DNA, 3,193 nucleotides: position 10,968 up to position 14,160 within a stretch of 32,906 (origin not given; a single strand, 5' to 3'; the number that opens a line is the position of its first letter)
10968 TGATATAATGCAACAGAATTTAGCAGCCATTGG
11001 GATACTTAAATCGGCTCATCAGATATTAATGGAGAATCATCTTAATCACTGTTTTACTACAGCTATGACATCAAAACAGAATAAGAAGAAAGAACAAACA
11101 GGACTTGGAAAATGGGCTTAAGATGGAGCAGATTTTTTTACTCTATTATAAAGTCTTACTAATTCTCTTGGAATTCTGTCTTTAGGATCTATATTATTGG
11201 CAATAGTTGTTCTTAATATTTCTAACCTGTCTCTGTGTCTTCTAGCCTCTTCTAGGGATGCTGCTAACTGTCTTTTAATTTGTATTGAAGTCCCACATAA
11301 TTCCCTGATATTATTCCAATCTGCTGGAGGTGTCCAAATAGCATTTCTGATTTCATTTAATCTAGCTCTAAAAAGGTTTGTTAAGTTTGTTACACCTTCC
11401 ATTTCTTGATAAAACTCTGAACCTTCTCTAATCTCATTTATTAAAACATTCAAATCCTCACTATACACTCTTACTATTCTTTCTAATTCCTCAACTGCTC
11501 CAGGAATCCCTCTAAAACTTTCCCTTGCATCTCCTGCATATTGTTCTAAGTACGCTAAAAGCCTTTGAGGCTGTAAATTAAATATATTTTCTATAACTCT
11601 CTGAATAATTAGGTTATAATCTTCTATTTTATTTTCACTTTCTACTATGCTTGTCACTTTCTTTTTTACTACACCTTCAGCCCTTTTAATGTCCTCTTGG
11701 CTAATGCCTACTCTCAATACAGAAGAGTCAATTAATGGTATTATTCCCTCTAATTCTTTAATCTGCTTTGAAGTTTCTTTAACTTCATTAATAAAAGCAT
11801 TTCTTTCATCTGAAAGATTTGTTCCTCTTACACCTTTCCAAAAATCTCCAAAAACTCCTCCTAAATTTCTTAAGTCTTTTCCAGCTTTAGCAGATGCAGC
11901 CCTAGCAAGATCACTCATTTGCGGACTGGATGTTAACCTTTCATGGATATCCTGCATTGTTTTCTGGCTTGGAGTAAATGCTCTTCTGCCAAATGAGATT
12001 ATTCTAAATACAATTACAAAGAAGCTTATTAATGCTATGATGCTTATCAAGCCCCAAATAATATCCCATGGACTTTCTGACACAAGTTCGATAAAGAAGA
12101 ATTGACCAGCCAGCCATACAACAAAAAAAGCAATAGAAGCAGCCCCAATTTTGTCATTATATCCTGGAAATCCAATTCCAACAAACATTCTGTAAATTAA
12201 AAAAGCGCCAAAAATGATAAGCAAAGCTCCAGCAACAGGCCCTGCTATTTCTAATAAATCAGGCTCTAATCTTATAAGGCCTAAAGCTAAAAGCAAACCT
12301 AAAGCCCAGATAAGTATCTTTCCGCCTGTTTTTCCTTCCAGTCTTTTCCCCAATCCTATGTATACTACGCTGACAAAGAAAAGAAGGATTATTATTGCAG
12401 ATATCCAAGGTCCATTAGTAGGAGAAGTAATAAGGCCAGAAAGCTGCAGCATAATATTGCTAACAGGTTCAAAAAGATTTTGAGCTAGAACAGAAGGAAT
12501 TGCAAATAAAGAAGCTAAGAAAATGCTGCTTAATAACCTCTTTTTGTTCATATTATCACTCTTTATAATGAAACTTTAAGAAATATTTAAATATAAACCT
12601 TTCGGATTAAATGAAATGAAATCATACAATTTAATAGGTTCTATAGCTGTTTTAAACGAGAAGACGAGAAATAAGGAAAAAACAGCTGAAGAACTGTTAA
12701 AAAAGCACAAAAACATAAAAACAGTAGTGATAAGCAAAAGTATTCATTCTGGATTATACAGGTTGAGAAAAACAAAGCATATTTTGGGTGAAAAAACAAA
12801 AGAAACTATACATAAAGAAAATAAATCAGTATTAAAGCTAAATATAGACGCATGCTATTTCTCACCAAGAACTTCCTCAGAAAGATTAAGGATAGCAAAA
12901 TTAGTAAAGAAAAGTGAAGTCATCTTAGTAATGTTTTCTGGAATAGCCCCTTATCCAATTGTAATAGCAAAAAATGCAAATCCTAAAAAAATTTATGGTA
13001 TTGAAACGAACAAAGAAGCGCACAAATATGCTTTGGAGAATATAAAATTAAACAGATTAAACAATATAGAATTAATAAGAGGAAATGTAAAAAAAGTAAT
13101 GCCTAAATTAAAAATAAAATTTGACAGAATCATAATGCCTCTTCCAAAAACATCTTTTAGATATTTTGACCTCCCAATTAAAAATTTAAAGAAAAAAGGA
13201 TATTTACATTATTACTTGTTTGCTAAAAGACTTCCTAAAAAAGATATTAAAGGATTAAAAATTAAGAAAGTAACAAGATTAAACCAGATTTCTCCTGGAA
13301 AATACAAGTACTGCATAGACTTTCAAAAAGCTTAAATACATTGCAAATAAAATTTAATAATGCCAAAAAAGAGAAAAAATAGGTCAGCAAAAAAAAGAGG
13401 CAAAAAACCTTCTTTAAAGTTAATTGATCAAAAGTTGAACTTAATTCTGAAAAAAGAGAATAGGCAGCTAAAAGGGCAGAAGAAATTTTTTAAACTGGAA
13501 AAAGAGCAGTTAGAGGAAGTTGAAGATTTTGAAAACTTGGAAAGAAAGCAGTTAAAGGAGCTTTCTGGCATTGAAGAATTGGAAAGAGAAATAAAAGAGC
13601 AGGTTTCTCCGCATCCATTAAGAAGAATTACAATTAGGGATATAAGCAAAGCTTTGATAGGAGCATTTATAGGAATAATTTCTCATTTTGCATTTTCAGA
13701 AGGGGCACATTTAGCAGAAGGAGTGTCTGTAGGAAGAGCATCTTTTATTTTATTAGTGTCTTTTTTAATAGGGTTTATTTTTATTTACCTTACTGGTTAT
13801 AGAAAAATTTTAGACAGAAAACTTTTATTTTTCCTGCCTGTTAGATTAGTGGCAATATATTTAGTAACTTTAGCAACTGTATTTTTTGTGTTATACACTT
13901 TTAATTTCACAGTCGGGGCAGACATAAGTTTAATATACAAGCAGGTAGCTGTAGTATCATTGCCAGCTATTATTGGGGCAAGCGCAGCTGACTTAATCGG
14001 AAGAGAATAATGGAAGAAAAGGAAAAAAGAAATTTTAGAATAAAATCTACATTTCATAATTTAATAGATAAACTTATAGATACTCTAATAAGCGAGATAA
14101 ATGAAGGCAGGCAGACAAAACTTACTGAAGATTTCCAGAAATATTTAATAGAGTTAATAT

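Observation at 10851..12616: Domain-level discontinuity: a bacterial block (1 to ~11.1 kb) abuts an archaeal chromosome segment (~11.1 to 32.9 kb)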

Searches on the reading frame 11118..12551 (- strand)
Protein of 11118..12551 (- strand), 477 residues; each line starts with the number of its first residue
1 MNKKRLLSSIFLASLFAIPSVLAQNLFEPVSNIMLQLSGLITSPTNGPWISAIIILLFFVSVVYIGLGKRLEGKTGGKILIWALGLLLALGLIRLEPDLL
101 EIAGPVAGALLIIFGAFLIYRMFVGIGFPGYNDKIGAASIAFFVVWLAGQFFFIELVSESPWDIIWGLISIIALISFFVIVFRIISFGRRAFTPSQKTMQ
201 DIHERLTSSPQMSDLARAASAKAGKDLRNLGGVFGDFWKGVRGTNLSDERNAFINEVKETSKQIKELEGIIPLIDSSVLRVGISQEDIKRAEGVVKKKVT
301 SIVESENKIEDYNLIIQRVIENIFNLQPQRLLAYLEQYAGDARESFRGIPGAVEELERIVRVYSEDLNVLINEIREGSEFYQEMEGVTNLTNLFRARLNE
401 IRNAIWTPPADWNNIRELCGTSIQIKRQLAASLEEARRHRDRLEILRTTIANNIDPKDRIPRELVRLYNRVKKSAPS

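Call 7: search_protein_families(library=pfam, proteins=[window:11118-12551:-])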
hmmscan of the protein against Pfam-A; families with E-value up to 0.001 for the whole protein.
window:11118-12551:- (477 aa): 0 families
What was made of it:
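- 11118..12551 (-): 477-aa transmembrane/coiled-coil protein with no Pfam family. It is the first intact archaeal gene. Call 7 gives no Pfam family.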

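Call 15: find_encoding_contigs(protein=window:11118-12551:-, flank=10000, max_places=10)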
Protein window:11118-12551:- (477 aa): 23 contigs read that carry it; 10 places shown.
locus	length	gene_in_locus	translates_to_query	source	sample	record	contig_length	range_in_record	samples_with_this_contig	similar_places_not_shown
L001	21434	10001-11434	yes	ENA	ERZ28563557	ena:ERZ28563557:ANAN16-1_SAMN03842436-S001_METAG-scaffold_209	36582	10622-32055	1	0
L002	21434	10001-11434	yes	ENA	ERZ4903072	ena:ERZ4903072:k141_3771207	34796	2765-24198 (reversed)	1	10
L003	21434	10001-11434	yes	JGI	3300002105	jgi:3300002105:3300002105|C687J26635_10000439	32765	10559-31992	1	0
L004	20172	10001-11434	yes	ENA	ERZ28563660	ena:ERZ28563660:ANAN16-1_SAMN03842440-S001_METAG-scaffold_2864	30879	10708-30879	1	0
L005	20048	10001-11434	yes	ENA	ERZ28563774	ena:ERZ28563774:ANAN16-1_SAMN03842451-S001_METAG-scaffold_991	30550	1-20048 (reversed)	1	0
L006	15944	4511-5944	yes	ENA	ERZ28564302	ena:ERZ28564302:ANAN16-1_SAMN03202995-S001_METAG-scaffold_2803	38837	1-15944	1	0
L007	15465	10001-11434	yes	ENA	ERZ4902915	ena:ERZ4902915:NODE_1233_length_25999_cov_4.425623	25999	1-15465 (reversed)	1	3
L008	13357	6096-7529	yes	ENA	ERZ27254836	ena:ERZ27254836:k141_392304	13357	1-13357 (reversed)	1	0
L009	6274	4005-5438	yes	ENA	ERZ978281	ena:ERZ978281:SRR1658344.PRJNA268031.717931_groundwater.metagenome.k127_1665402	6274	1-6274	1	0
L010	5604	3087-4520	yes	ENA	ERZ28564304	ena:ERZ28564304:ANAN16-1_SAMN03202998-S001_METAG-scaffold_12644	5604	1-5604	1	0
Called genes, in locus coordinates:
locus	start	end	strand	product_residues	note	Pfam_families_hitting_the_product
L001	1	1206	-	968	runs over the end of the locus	PF00133:tRNA-synt_1, PF01406:tRNA-synt_1e (faint), PF09334:tRNA-synt_1g, PF08264:Anticodon_1, PF19302:DUF5915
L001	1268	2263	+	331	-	PF05496:RuvB_N (weak), PF00004:AAA, PF13177:DNA_pol3_delta2 (weak), PF25361:AAA_lid_RFC1, PF08542:Rep_fac_C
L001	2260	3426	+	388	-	PF00004:AAA, PF25361:AAA_lid_RFC1 (faint)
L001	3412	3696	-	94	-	PF21473:OB_Ssb-like (weak), PF01336:tRNA_anti-codon (weak)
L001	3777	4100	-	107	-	-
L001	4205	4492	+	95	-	-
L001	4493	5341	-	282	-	PF05569:Peptidase_M56 (weak), PF01435:Peptidase_M48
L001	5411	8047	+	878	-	PF14890:Intein_splicing, PF14528:LAGLIDADG_3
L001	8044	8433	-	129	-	-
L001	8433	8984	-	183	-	PF09622:DUF2391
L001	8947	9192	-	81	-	-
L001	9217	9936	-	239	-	PF13847:Methyltransf_31 (faint), PF25133:TYW2_N_2 (weak), PF02475:TRM5-TYW2_MTfase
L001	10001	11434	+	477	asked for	-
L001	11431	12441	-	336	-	PF00752:XPG_N, PF00867:XPG_I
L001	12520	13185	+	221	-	PF12705:PDDEXK_1 (weak)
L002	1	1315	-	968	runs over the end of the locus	PF00133:tRNA-synt_1, PF01406:tRNA-synt_1e (faint), PF09334:tRNA-synt_1g, PF08264:Anticodon_1, PF19302:DUF5915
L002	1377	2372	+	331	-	PF05496:RuvB_N (weak), PF00004:AAA, PF13177:DNA_pol3_delta2 (weak), PF25361:AAA_lid_RFC1, PF08542:Rep_fac_C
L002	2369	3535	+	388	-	PF00004:AAA, PF25361:AAA_lid_RFC1 (faint)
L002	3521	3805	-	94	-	PF21473:OB_Ssb-like (weak), PF01336:tRNA_anti-codon (weak)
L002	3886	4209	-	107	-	-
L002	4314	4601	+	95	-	-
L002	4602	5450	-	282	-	PF05569:Peptidase_M56 (weak), PF01435:Peptidase_M48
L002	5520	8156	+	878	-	PF14890:Intein_splicing, PF14528:LAGLIDADG_3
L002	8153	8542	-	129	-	-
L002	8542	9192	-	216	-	PF09622:DUF2391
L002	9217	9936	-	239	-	PF13847:Methyltransf_31 (faint), PF25133:TYW2_N_2 (weak), PF02475:TRM5-TYW2_MTfase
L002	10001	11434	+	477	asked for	-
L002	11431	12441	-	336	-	PF00752:XPG_N, PF00867:XPG_I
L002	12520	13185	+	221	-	PF12705:PDDEXK_1 (weak)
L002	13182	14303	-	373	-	-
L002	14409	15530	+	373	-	-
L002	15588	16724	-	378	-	PF06723:MreB_Mbl (weak)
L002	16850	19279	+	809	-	PF03104:DNA_pol_B_exo1, PF10108:DNA_pol_B_exo2, PF00136:DNA_pol_B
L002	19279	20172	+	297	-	PF00557:Peptidase_M24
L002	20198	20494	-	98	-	-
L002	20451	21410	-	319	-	PF00224:PK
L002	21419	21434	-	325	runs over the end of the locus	-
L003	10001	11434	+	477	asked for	-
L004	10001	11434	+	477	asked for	-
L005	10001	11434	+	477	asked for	-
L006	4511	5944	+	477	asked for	-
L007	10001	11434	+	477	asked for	-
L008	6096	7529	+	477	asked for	-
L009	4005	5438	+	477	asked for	-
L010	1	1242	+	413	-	?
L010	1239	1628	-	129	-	-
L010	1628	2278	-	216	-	PF09622:DUF2391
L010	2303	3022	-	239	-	PF13847:Methyltransf_31 (faint), PF25133:TYW2_N_2 (weak), PF02475:TRM5-TYW2_MTfase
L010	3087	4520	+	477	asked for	-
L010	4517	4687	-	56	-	-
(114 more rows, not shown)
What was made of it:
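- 11078..11121 (+): 3' remnant of archaeal fen1 (last 14 codons and the stop). The remaining ~322 codons are missing from the window. In all 10 archaeal loci a 336-aa XPG_N/XPG_I gene converges on the 477-aa gene with a 4-nt overlap (call 15).
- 11118..12551 (-): The 23 contigs read reduce to 10 distinct neighbourhoods, and fen1 is the 3' neighbour in every one shown (call 15).
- Beyond the 477-aa gene the archaeal contigs carry fen1, a PDDEXK nuclease, an MreB-like gene, polB and an M24 peptidase (call 15). The event would delete nearly all of fen1, a core replication gene that is intact in all the archaeal contigs shown that extend beyond the 477-aa gene, L010 excepted (56-aa call) (call 15).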

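Call 32: list_cluster_members(proteins=[L002:11431-12441:-, L002:16850-19279:+, L002:19279-20172:+, L024:19199-19945:+, L013:11650-13317:-, L013:19562-20587:-, L013:11027-11299:+])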
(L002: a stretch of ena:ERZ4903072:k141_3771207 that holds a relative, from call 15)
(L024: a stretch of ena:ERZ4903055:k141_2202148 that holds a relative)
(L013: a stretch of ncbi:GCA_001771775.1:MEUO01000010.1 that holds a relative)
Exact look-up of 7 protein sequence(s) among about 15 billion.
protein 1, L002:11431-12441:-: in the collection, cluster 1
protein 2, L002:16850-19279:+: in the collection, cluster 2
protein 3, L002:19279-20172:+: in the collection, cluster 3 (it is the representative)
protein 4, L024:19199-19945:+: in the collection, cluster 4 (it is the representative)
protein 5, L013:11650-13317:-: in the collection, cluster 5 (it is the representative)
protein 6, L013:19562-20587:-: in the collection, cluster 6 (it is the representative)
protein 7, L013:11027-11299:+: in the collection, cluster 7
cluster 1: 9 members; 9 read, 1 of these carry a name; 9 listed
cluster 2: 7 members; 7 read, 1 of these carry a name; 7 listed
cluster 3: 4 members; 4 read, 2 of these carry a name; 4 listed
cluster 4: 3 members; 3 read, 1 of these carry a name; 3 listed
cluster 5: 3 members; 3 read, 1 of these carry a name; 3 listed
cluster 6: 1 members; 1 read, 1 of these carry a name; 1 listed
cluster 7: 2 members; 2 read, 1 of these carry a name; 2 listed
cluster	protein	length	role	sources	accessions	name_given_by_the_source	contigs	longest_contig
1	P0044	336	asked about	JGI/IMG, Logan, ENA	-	-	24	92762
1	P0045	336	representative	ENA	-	-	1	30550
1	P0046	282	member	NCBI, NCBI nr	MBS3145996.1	flap structure-specific endonuclease, partial [Candidatus Woesearchaeota archaeon] | flap structure-specific endonuclease [Candidatus Woesearchaeota archaeon]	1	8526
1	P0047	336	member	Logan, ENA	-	-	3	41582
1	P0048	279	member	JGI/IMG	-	-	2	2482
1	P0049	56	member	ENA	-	-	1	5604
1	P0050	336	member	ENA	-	-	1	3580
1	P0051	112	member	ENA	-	-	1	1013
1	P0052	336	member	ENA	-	-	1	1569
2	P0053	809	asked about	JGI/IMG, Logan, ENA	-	-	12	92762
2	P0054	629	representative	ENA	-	-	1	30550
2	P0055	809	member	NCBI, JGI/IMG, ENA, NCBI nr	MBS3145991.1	ribonuclease H-like domain-containing protein [Candidatus Woesearchaeota archaeon]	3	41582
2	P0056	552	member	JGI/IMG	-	-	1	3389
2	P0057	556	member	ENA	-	-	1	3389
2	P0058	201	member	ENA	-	-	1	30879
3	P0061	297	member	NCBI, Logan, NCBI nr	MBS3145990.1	type II methionyl aminopeptidase [Candidatus Woesearchaeota archaeon]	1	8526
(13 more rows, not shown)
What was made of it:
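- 11099..32906 (.): Segment of a Candidatus Woesearchaeota (DPANN) archaeal chromosome: fen1 tail, 477-aa membrane/coiled-coil protein, Trm5, intein-bearing ATPase, HtpX, RFC-L/S, ileS, TBP, MCM, aIF2-beta, aIF1A, Topo VI B/A. Proteins encoded just outside the window on those contigs are named Candidatus Woesearchaeota archaeon in NCBI (MBS3145996.1 FEN1, MBS3145991.1, MBS3145990.1; call 32).
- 10870..11121 (+): Artefactual fusion ORF (83 aa): CsoR residues 1-76 followed by the last 7 residues of archaeal FEN1 (TGLGKWA*; the residues KNKKKEQ are encoded by the shared 21-mer). The 83-aa product is on record in one contig of 32,906 bp, whereas the 90-aa form is in 35 contigs (call 32).
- On Inter-genome chimeric contig (misassembly): The fusion ORF is in 1 contig (the window), against 35 contigs for the true CsoR and 24 for the true FEN1 (call 32).
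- The true CsoR is in 35 contigs and the true FEN1 in 24 (call 32). This would also explain why the junction is unique to one data set (call 32).
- Tried and rejected: The cluster look-up later showed that it exists in one NCBI contig of 32,906 bp (call 32). The archaeon was named through proteins encoded just outside the window (call 32).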

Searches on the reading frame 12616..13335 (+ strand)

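Call 7: search_protein_families(library=pfam, proteins=[window:12616-13335:+])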
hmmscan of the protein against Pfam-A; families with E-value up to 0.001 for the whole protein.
window:12616-13335:+ (239 aa): 4 families
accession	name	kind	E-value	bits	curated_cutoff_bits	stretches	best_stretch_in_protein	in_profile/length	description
PF02475.24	TRM5-TYW2_MTfase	-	4.9e-41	140.9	28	1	64-215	1-153/164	TRM5/TYW2 methyltransferase domain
PF25133.1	TYW2_N_2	-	2.6e-07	31.1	27.7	1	2-61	19-79/79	TYW2 N-terminal domain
PF13847.12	Methyltransf_31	-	4.9e-06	26.7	27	1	115-175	19-81/145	Methyltransferase domain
PF02390.23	Methyltransf_4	-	0.00077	19.4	24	0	114-164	16-66/173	Putative methyltransferase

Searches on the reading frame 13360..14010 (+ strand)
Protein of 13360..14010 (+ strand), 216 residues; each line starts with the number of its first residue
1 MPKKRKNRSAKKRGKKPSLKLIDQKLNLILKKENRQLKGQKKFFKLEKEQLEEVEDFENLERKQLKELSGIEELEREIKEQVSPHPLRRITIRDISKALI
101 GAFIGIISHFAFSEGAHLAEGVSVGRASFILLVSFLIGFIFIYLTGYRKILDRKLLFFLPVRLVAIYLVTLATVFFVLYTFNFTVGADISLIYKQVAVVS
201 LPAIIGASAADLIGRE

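Call 7: search_protein_families(library=pfam, proteins=[window:13360-14010:+])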
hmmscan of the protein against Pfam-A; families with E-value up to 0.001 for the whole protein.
window:13360-14010:+ (216 aa): 1 family
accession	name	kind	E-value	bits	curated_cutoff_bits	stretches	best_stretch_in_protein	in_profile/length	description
PF09622.15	DUF2391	-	7.1e-11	42.5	22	1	62-213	118-274/275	Putative integral membrane protein (DUF2391)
